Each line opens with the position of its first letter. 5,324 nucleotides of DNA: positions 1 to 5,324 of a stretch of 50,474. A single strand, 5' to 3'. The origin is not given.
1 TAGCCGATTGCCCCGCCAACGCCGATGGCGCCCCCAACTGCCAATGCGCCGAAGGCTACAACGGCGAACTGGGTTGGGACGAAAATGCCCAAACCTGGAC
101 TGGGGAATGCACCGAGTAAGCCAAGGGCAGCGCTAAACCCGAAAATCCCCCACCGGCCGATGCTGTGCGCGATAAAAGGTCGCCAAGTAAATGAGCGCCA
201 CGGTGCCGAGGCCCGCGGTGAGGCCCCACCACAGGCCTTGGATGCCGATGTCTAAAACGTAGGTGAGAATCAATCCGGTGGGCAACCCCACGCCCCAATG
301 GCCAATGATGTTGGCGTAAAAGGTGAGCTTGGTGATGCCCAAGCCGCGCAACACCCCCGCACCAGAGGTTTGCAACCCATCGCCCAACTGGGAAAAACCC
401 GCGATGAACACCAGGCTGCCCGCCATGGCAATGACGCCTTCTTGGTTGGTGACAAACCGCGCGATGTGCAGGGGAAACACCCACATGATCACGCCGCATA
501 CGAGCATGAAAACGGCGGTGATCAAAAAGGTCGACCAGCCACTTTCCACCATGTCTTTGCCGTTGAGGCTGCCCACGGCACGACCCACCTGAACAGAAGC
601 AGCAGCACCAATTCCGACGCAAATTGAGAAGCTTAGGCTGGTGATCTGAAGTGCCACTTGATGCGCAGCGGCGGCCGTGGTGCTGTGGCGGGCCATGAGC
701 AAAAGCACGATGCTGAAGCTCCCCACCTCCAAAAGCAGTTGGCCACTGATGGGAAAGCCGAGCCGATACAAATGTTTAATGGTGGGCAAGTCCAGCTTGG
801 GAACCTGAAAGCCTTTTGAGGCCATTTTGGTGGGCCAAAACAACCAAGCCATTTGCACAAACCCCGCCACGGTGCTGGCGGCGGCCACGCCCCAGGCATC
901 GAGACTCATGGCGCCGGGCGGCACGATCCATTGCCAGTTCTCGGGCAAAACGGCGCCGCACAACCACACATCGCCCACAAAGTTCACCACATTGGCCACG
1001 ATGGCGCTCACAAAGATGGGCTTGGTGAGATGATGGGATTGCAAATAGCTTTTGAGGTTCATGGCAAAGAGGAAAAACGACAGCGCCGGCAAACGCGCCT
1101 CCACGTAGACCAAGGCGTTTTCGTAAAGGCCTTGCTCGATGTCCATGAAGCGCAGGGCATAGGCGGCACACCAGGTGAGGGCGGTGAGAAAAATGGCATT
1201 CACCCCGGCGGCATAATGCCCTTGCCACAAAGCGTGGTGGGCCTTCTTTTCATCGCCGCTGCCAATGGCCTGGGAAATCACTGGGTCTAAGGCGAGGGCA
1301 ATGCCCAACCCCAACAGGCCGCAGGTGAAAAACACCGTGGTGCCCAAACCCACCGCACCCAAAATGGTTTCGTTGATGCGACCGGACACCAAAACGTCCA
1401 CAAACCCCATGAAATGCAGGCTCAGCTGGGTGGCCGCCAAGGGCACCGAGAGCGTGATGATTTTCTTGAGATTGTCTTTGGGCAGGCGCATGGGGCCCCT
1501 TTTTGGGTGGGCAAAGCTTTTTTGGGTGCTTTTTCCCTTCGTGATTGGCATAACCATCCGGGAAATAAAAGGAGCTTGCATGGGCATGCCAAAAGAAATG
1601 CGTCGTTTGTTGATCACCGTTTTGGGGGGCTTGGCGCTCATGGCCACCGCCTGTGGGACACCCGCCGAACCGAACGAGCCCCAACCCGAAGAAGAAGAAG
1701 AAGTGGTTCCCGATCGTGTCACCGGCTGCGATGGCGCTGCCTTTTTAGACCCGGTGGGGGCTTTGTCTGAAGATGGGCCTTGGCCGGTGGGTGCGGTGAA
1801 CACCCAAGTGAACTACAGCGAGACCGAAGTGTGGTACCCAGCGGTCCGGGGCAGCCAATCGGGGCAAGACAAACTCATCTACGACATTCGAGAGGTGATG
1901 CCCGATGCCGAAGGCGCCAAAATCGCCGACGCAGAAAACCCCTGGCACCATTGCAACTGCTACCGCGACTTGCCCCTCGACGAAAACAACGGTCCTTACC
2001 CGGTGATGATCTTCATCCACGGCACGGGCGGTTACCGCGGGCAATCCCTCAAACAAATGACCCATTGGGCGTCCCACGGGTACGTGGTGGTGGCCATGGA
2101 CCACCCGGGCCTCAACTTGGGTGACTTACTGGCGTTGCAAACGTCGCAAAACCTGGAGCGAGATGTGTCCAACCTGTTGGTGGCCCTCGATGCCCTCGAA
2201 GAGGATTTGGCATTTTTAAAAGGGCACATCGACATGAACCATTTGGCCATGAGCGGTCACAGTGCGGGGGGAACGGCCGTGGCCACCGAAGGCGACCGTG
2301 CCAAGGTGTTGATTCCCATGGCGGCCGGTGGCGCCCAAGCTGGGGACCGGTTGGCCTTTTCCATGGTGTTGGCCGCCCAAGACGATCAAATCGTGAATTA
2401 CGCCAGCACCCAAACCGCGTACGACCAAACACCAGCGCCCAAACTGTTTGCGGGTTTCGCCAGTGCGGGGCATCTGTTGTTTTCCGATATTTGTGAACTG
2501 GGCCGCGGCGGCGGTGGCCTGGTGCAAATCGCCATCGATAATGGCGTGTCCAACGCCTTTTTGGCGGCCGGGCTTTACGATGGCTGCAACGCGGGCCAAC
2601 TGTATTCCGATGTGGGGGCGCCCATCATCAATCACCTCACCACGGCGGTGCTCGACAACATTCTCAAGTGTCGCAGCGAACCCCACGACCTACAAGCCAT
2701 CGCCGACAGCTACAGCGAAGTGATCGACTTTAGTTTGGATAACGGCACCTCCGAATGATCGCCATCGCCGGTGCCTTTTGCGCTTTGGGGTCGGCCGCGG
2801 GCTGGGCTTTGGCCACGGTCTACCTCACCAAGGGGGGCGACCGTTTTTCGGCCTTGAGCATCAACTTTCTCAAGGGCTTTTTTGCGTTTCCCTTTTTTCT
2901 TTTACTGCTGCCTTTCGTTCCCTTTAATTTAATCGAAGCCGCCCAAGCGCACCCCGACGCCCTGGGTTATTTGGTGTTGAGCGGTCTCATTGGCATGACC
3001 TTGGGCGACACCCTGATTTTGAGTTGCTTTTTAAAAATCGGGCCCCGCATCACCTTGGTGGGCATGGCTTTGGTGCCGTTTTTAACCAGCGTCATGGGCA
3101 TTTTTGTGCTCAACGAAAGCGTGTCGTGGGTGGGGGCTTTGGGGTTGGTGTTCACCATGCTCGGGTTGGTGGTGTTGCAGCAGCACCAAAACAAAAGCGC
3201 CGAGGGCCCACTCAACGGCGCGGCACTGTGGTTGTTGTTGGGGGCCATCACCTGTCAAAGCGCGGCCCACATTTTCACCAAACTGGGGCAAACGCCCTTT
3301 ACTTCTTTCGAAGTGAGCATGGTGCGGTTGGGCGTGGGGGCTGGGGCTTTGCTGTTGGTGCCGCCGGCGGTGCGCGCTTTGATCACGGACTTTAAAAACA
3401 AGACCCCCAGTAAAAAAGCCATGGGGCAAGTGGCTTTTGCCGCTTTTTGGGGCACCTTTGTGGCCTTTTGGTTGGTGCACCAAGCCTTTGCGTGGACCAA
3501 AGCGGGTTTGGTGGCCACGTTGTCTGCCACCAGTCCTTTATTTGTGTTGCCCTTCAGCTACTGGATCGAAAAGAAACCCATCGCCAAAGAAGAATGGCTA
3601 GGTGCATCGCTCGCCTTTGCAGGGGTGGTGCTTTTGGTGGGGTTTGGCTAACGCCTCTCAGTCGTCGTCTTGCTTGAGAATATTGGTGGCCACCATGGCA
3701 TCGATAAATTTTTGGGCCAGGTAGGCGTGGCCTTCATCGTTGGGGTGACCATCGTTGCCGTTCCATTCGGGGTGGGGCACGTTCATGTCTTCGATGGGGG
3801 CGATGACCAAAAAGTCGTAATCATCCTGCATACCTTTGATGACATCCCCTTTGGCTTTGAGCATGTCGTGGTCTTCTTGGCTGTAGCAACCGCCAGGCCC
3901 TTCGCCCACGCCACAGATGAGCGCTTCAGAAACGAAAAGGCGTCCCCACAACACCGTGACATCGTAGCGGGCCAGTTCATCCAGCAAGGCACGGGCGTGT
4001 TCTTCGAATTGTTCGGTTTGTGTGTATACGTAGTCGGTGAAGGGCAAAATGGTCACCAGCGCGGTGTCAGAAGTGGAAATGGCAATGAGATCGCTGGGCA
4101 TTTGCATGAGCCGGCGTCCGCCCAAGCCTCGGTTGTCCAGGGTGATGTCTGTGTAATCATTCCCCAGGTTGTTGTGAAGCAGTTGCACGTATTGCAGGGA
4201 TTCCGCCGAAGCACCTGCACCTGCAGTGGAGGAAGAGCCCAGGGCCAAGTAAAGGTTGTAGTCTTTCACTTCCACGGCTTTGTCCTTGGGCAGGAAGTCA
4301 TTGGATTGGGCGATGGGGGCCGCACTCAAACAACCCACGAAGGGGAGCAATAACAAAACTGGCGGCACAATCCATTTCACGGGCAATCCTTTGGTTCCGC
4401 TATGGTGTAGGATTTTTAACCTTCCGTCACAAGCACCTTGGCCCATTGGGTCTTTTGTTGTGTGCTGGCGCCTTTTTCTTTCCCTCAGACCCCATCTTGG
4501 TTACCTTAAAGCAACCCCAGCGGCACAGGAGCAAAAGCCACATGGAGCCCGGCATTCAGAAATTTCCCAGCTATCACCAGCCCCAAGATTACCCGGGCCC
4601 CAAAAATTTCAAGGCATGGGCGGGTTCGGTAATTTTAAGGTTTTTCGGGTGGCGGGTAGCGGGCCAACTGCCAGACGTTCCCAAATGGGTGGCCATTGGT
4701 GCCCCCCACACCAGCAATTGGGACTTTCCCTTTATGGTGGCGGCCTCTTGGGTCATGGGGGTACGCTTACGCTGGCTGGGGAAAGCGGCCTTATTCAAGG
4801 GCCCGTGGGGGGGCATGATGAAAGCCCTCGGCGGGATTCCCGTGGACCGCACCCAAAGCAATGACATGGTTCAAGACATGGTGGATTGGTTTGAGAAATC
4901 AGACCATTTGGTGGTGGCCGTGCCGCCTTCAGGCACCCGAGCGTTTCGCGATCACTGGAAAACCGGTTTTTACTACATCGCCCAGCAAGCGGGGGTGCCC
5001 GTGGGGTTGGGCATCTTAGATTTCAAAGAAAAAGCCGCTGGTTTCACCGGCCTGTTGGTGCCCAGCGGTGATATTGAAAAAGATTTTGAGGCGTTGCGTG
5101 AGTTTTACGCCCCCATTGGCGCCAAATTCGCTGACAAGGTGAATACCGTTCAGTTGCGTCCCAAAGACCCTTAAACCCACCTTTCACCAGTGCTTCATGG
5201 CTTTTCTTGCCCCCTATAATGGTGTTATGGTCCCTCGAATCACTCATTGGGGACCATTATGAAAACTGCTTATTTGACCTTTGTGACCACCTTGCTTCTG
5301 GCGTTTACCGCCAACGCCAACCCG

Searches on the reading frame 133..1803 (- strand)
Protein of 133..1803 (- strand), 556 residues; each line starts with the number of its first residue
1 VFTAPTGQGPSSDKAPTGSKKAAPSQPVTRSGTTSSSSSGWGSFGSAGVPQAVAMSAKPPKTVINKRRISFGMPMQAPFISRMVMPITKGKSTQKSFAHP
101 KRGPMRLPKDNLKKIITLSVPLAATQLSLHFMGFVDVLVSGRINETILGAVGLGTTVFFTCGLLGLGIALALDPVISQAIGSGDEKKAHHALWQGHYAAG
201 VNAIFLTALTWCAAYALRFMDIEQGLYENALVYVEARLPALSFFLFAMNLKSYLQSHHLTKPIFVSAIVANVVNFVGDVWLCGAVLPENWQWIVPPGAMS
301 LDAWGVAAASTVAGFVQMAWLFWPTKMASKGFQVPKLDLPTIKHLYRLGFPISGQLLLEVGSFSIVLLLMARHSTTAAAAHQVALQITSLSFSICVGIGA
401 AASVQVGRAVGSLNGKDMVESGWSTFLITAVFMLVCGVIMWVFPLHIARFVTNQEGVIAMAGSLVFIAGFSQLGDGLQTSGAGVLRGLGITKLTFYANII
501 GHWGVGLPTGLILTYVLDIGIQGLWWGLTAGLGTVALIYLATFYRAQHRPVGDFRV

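Call 7: search_protein_families(library=pfam, proteins=[window:133-1803:-], max_evalue=0.001)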
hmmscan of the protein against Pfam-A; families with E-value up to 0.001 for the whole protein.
window:133-1803:- (556 aa): 1 family
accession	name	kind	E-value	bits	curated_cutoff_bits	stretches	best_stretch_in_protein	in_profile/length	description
PF01554.23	MatE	-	1.3e-49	168.4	24.9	2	351-510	1-159/161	MatE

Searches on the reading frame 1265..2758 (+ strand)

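Call 7: search_protein_families(library=pfam, proteins=[window:1265-2758:+], max_evalue=0.001)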
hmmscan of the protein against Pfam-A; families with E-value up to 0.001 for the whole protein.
window:1265-2758:+ (497 aa): 6 families
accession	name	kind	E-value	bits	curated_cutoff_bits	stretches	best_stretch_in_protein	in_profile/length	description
PF03403.19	PAF-AH_p_II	-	6.2e-10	38.6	20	1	230-280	86-135/372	Platelet-activating factor acetylhydrolase, isoform II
PF07224.18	Chlorophyllase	-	3.1e-09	36.5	26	1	240-338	37-129/301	Chlorophyllase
PF12146.15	Hydrolase_4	-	4.3e-07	29.9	27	1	247-342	6-93/239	Serine aminopeptidase, S33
PF00561.26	Abhydrolase_1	-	7.9e-06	26.1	25.8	1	246-340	1-84/245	alpha/beta hydrolase fold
PF12697.13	Abhydrolase_6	-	0.00016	22.9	26.3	1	249-377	2-116/217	Alpha/beta hydrolase family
PF12740.14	PETase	-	0.00078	19.4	28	0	267-388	76-194/263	PET hydrolase-like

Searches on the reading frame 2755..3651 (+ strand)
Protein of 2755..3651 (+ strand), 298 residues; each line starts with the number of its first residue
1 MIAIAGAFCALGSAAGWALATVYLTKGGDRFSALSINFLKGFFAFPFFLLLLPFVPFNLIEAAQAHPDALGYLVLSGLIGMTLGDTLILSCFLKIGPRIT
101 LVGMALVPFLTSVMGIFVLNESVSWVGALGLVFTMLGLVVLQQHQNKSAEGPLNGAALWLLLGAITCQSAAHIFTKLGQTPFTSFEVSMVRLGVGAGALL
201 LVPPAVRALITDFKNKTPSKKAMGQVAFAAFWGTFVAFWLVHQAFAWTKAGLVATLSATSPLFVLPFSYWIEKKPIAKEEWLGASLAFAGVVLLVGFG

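Call 7: search_protein_families(library=pfam, proteins=[window:2755-3651:+], max_evalue=0.001)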
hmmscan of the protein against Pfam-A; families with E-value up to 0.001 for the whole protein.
window:2755-3651:+ (298 aa): 2 families
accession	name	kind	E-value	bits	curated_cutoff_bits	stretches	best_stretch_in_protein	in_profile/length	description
PF00892.27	EamA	-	1.2e-30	107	28.2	2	158-295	4-134/135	EamA-like transporter family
PF05653.20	Mg_trans_NIPA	-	0.00045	19.9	26.2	0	72-148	50-126/295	Magnesium transporter NIPA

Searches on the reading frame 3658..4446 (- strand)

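Call 7: search_protein_families(library=pfam, proteins=[window:3658-4446:-], max_evalue=0.001)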
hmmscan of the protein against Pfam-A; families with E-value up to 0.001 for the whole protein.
window:3658-4446:- (262 aa): 1 family
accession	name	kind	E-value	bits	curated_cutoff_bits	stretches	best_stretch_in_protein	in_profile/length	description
PF13472.12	Lipase_GDSL_2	-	5.4e-08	34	32.9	1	68-241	1-177/178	GDSL-like Lipase/Acylhydrolase family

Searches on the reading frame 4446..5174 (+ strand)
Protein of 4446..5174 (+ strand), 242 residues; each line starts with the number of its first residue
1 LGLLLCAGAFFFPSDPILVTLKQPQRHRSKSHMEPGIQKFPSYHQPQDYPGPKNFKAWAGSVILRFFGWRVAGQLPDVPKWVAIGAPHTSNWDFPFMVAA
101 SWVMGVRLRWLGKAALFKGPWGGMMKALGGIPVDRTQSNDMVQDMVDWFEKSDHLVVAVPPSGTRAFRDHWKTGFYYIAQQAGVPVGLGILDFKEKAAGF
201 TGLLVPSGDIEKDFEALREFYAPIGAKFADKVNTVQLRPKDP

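Call 7: search_protein_families(library=pfam, proteins=[window:4446-5174:+], max_evalue=0.001)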
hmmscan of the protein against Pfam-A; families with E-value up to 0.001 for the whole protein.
window:4446-5174:+ (242 aa): 1 family
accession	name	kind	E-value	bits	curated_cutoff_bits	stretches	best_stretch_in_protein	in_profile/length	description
PF01553.26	Acyltransferase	-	8.4e-10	39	23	1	87-186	21-126/132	Acyltransferase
